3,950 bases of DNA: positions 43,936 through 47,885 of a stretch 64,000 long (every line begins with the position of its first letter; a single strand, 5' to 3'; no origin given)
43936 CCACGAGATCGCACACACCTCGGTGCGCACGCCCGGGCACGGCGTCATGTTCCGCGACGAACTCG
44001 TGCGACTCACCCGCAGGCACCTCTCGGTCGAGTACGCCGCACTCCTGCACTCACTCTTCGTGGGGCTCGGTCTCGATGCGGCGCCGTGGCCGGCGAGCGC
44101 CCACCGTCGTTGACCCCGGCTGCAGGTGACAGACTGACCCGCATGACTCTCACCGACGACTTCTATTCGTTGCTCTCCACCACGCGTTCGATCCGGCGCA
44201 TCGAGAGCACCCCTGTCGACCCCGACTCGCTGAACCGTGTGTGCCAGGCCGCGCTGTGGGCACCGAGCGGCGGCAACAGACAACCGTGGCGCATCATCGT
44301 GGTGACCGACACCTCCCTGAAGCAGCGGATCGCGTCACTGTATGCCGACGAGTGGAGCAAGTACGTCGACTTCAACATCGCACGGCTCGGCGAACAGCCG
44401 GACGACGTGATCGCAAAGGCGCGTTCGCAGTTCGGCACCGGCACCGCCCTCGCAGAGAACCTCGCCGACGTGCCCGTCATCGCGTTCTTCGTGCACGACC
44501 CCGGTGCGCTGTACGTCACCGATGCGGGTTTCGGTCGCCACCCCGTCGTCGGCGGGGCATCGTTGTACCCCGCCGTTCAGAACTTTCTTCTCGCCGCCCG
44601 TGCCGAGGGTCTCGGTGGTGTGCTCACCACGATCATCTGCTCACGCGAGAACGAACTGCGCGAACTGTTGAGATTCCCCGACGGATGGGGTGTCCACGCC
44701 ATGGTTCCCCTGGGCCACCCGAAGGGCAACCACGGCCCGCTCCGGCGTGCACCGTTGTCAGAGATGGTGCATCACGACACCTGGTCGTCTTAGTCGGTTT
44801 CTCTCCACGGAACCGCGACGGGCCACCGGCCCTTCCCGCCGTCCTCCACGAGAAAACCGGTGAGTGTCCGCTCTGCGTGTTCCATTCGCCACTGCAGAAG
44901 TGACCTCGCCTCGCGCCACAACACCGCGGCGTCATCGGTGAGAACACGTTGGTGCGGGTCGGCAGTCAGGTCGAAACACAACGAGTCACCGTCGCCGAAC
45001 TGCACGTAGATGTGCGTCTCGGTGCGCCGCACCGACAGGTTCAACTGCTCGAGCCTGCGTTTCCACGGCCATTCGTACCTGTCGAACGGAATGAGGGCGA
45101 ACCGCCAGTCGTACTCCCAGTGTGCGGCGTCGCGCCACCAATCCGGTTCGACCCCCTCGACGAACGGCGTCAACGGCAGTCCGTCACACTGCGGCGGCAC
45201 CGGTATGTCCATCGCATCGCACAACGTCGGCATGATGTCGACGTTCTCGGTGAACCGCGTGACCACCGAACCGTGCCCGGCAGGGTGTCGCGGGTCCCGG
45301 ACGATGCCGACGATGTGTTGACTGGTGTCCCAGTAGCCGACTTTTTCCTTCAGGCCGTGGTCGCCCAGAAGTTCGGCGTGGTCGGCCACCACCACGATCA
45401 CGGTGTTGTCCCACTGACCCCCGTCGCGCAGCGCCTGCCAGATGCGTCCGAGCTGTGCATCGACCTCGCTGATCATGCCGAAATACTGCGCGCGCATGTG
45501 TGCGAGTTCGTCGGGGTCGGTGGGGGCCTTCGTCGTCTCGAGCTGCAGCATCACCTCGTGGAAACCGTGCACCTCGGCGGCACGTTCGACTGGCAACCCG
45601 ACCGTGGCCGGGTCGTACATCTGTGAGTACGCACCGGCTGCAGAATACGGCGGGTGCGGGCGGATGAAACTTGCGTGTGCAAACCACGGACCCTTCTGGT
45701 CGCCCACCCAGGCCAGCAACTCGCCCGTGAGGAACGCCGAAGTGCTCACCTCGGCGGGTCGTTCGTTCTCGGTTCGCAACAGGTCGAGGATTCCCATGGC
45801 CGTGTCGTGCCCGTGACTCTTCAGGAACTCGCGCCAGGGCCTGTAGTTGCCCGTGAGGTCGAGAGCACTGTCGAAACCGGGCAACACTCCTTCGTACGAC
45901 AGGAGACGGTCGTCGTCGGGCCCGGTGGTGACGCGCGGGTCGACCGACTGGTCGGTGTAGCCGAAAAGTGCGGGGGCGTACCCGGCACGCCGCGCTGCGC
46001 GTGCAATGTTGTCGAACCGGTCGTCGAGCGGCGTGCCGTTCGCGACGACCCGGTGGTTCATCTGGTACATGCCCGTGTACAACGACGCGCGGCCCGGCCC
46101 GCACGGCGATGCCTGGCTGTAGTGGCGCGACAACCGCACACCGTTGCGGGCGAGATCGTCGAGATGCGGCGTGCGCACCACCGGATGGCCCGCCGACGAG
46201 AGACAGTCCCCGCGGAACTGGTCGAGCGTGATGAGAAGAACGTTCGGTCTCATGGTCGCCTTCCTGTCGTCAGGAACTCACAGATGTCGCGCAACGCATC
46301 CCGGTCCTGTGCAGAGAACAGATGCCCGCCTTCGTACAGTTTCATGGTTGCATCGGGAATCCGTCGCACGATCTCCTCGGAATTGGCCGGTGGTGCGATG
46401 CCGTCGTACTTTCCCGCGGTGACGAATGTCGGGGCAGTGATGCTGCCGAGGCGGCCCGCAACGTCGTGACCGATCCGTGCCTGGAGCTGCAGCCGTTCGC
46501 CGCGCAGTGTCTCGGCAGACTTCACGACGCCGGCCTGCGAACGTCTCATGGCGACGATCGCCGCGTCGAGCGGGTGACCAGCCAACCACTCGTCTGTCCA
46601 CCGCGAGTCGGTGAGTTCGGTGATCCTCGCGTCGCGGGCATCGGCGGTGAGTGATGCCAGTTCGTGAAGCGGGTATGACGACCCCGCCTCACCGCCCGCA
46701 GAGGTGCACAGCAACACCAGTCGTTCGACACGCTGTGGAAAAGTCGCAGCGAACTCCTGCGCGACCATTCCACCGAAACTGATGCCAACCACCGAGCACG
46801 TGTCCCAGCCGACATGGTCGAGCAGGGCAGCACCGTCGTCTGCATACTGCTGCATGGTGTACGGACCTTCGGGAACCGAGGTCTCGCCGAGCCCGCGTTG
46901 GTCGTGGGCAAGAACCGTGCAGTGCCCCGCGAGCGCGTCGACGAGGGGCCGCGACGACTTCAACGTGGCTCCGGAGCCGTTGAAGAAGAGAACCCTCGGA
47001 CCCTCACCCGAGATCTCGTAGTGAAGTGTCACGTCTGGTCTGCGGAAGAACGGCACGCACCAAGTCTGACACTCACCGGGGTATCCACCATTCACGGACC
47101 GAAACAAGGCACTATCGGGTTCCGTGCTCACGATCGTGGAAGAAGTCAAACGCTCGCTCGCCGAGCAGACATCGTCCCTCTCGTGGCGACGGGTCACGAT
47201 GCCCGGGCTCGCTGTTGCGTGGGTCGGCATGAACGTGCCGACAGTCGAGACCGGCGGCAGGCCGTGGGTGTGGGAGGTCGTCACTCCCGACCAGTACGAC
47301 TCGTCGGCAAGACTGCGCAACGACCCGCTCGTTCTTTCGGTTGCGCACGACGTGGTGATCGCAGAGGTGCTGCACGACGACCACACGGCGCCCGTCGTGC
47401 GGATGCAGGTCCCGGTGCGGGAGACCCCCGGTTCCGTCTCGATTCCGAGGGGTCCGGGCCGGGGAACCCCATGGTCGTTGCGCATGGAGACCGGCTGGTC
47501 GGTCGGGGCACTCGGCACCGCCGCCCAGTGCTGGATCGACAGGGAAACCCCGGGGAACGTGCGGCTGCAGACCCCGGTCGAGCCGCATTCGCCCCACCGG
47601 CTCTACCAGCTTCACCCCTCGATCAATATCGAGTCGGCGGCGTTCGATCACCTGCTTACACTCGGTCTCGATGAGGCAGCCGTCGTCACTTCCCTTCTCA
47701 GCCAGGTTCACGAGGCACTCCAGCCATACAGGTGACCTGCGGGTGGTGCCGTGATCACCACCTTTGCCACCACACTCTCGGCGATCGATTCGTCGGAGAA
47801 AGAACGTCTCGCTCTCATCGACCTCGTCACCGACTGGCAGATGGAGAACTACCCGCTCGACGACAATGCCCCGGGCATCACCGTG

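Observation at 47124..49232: Orphan two-gene module: Trp-rich 203-aa protein + 493-aa coiled-coil protein with a RelE/ParE-like C-terminal signature (best candidate for an undescribed system)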

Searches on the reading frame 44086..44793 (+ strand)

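Call 83: search_protein_families(library=pfam, proteins=[window:44086-44793:+], max_evalue=0.01)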
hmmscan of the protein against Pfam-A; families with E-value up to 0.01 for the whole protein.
window:44086-44793:+ (235 aa): 2 families
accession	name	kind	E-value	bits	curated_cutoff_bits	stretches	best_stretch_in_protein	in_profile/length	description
PF00881.29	Nitroreductase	-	2.3e-23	83.7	23.5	1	32-211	3-167/167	Nitroreductase family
PF14512.11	TM1586_NiRdase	-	0.00019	21.6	27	1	45-80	156-191/215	Putative TM nitroreductase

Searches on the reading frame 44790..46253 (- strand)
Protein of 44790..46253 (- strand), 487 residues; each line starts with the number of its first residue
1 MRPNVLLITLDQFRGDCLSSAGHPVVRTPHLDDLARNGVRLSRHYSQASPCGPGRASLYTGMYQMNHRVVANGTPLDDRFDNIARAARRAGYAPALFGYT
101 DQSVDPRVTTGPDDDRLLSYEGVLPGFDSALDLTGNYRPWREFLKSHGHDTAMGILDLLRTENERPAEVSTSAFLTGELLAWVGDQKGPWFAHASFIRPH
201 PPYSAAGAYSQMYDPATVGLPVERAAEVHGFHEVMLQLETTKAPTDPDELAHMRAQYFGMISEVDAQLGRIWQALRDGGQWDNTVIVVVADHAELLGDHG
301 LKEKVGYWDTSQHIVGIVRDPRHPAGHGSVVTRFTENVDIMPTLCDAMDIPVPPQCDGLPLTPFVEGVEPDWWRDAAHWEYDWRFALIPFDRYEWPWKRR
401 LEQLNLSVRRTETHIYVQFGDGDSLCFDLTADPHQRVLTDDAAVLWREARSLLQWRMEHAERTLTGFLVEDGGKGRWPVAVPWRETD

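Call 3: search_protein_families(library=pfam, proteins=[window:44790-46253:-], max_evalue=1)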
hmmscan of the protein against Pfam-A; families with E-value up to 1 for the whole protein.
window:44790-46253:- (487 aa): 4 families
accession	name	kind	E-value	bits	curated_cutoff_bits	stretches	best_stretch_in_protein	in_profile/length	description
PF00884.28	Sulfatase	-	1.6e-44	152.9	25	1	3-350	1-301/301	Sulfatase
PF01663.27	Phosphodiest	-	4.1e-13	50.1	23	2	5-73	1-66/342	Type I phosphodiesterase / nucleotide pyrophosphatase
PF16347.10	SGSH_C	-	1.5e-06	28.9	29.3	1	297-381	1-84/154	N-sulphoglucosamine sulphohydrolase, C-terminal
PF02995.22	DUF229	-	0.038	13.1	25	1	252-293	301-342/496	Protein of unknown function (DUF229)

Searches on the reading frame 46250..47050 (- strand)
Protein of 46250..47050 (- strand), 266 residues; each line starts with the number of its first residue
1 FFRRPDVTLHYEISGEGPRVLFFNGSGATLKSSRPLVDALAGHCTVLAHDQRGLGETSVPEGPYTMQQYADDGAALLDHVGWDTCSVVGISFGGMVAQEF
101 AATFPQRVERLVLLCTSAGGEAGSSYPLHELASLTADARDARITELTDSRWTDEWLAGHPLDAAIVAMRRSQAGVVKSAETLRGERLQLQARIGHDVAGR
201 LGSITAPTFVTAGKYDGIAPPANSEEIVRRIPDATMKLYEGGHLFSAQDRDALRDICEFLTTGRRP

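Call 3: search_protein_families(library=pfam, proteins=[window:46250-47050:-], max_evalue=1)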
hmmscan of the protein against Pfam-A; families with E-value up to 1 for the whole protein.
window:46250-47050:- (266 aa): 7 families
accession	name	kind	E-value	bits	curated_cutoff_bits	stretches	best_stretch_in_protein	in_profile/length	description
PF00561.26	Abhydrolase_1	-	8.7e-25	88.2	25.8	1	18-245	1-240/245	alpha/beta hydrolase fold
PF12146.15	Hydrolase_4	-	9.5e-16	58.2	27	1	20-242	7-230/239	Serine aminopeptidase, S33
PF12697.13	Abhydrolase_6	-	7.8e-15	56.6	26.3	1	20-253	1-214/217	Alpha/beta hydrolase family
PF00975.26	Thioesterase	-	0.00083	20.1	26.4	1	20-182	3-161/226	Thioesterase domain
PF03096.20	Ndr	-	0.0013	18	23.3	1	64-119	80-135/283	Ndr family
PF03959.19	FSH1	-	0.05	13.7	21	1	203-245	158-201/211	Serine hydrolase (FSH1)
PF08386.16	Abhydrolase_4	-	0.13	12.8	21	1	205-266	34-97/103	TAP-like protein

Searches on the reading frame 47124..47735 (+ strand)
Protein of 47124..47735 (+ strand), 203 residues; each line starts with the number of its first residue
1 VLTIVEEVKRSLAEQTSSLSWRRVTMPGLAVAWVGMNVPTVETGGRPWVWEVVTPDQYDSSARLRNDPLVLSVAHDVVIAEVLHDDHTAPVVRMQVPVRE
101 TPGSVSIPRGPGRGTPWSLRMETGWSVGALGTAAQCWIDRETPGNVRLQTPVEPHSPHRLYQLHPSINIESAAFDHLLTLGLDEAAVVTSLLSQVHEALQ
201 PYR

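Call 3: search_protein_families(library=pfam, proteins=[window:47124-47735:+], max_evalue=1)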
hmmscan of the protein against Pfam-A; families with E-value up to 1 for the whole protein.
window:47124-47735:+ (203 aa): 0 families

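Call 4: search_protein_families(library=ncbifam, proteins=[window:47124-47735:+], max_evalue=1)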
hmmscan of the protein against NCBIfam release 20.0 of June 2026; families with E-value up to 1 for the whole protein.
window:47124-47735:+ (203 aa): 0 families

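Call 5: search_protein_families(library=padloc, proteins=[window:47124-47735:+], max_evalue=1)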
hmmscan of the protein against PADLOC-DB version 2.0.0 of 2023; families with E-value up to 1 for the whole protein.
window:47124-47735:+ (203 aa): 0 families

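Call 7: search_protein_families(library=phrogs, proteins=[window:47124-47735:+], max_evalue=1)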
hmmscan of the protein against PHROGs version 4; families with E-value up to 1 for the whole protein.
window:47124-47735:+ (203 aa): 0 families

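Call 16: find_homologous_proteins(query=window:47124-47735:+)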
Query window:47124-47735:+ (203 aa): 129 proteins with E <= 0.001 among 442 candidates; the best 120 are listed.
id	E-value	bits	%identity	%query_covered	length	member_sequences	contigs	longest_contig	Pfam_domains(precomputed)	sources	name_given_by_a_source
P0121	9.9e-124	429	95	100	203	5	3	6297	-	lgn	-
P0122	5.9e-121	420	93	100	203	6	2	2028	-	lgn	-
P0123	1.6e-117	408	90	100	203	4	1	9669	-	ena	-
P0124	4.2e-113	394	88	100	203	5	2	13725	-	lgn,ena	-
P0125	3.7e-102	358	89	88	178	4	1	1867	-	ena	-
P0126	4.6e-97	342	77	99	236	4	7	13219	-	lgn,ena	-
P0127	2.6e-95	336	76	99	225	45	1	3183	-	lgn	-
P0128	6.2e-88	312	70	99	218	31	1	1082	-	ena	-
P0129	6.4e-88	312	70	100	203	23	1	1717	-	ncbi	-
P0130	3.0e-87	310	68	99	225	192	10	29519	-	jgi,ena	jgi:hypothetical protein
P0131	6.2e-87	309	67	100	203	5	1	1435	-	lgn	-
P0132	1.2e-86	308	71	99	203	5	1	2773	-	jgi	jgi:hypothetical protein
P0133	2.3e-86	307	80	88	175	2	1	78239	-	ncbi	-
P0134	2.1e-85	304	67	100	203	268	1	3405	-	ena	-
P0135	7.8e-85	302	70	100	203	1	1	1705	-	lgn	-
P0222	6.2e-60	220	56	100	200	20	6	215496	-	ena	-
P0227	3.5e-57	211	50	100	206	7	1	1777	-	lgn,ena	-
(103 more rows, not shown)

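Call 55: predict_structure(alignment_id=A2)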
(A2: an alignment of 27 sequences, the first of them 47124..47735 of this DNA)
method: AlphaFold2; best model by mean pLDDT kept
length: 203 residues; sequences in the alignment: 27
mean_pLDDT: 77.5   pTM: 0.69
mean pLDDT of the five models: 77.5, 75.5, 73.1, 71.5, 70.4
residues with pLDDT >= 90: 2; 70-90: 150; 50-70: 44; < 50: 7
segments of 3 or more residues with pLDDT < 50: 154-156
pLDDT, mean of each block of 10 residues (from residue 1): 75 78 57 65 71 87 85 87 86 84 82 82 82 85 77 51 64 75 87 88 87
secondary structure, 60 per line:
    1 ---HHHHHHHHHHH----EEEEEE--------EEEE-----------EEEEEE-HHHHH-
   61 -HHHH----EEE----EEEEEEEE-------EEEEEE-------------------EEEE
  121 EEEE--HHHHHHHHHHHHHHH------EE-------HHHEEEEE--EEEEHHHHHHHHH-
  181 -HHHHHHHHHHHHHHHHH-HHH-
elements in order: H4-14 E19-24 E33-36 E48-53 H55-59 H62-65 E70-72 E77-84 E92-97 E117-124 H127-141 E160-164 E167-170 H171-179 H182-198

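Call 57: fold_search(model_id=the predicted structure, library=pdb)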
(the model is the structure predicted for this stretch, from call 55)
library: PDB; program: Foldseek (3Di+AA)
matches with E <= 10: 261; with E <= 0.001: 0
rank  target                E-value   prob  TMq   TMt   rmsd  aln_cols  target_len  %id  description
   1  9npf_F                5.0e-01  0.04  0.11  0.04  13.5       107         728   10  Crystal structure of the inactive conformation of a glycoside hydrolase (CapGH2b) from the GH2 family in the space gro (released 2025-11-12)
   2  9npl_F                5.7e-01  0.03  0.11  0.04  13.4       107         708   10  Crystal structure of the inactive conformation of a glycoside hydrolase (CapGH2b - E553Q Mutant) from the GH2 family i (released 2025-11-12)
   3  2ouj                  5.7e-01  0.03  0.09  0.09  15.5       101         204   14  The crystal structure of the Thrombospondin-1 N-terminal domain in complex with fractionated Heparin DP8 (released 2008-01-08)
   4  9npf_B                7.8e-01  0.03  0.11  0.04  13.4       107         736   10  Crystal structure of the inactive conformation of a glycoside hydrolase (CapGH2b) from the GH2 family in the space gro (released 2025-11-12)
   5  9npa                  8.4e-01  0.03  0.11  0.04  13.4       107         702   10  Crystal structure of the inactive conformation of a glycoside hydrolase (CapGH2b) from the GH2 family in the space group (released 2025-11-12)
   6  9npd_C                8.4e-01  0.03  0.11  0.04  13.4       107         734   10  Crystal structure of the inactive conformation of a glycoside hydrolase (CapGH2b - E553Q Mutant) from the GH2 family i (released 2025-11-12)
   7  9npf_C                9.5e-01  0.03  0.11  0.04  13.4       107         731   10  Crystal structure of the inactive conformation of a glycoside hydrolase (CapGH2b) from the GH2 family in the space gro (released 2025-11-12)
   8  7pks_g                9.5e-01  0.02  0.12  0.04  13.7       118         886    8  Structural basis of Integrator-mediated transcription regulation (released 2021-12-08)
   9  9np8                  1.0e+00  0.02  0.11  0.04  13.4       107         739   10  Crystal structure of the inactive conformation of a glycoside hydrolase (CapGH2b) from the GH2 family in the space group (released 2025-11-12)
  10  9npf_D                1.1e+00  0.02  0.11  0.04  13.4       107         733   10  Crystal structure of the inactive conformation of a glycoside hydrolase (CapGH2b) from the GH2 family in the space gro (released 2025-11-12)
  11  5eiq                  1.2e+00  0.04  0.10  0.11  14.4       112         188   10  Human OSCAR ligand-binding domain (released 2015-11-25)
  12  9npc_A                1.2e+00  0.02  0.11  0.04  13.4       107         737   10  Crystal structure of the inactive conformation of a glycoside hydrolase (CapGH2b) from the GH2 family in the space gro (released 2025-11-12)
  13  5cj8                  1.2e+00  0.05  0.10  0.12  14.2       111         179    7  Human Osteoclast Associated Receptor (OSCAR) extracellular domain (released 2016-01-20)
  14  4nn5_B                1.2e+00  0.02  0.11  0.11  18.6       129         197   10  Cytokine receptor complex - Crystal form 1A (released 2014-03-19)
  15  21dh_A                1.3e+00  0.04  0.10  0.06  14.1       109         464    9  Crystal structure of MBP-fused Monobody P' in complex with HPPU (released 2026-03-18)
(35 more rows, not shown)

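Call 59: find_related_loci(query=A2, collection=viral_contigs, flank=5000)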
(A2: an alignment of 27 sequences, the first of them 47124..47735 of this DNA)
Query A2 (203 aa) in viral_contigs; peptide patterns used: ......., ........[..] (x = any residue, [..] = any of these).
34 stretches matched a pattern, but none encodes a relative of the query by tblastn (E <= 1e-3).

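Call 77: find_encoding_contigs(protein=P0222, flank=5000, max_places=2)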
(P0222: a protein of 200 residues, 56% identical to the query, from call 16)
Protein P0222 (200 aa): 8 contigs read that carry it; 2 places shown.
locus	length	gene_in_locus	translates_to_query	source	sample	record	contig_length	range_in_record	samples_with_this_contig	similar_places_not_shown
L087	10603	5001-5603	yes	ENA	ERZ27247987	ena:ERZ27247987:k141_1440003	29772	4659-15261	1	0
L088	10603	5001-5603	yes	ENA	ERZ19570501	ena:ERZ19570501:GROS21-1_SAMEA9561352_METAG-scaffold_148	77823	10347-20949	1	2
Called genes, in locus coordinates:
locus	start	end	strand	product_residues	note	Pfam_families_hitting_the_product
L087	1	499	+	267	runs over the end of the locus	PF00497:SBP_bac_3, PF10613:Lig_chan-Glu_bd (faint)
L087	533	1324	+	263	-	PF00528:BPD_transp_1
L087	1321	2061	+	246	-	PF02463:SMC_N (weak), PF09818:ABC_ATPase (faint), PF00005:ABC_tran, PF13304:AAA_21 (faint)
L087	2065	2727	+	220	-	PF10979:DUF2786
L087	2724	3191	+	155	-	-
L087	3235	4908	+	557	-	PF00246:Peptidase_M14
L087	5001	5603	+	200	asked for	-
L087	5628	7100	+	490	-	-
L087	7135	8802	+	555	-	PF05960:DUF885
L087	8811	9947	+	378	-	-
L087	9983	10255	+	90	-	-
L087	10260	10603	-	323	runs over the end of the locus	PF00753:Lactamase_B, PF17778:WHD_BLACT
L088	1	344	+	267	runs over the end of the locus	PF00497:SBP_bac_3, PF10613:Lig_chan-Glu_bd (faint)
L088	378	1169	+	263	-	PF00528:BPD_transp_1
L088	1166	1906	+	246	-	PF02463:SMC_N (weak), PF09818:ABC_ATPase (faint), PF00005:ABC_tran, PF13304:AAA_21 (faint)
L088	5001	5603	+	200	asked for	-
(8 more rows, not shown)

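Call 78: find_encoding_contigs(protein=P0227, flank=5000, max_places=2)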
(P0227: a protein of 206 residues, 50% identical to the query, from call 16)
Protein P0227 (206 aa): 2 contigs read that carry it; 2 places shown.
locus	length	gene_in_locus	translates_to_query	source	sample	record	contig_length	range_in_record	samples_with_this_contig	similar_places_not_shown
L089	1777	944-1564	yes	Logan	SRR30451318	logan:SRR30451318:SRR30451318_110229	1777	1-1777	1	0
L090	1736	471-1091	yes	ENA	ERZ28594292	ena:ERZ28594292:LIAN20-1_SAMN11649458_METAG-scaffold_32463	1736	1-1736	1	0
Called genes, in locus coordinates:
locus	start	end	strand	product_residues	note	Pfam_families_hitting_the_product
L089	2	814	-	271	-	?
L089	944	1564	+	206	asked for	-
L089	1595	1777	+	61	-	?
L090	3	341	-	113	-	?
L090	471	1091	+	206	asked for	-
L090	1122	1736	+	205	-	?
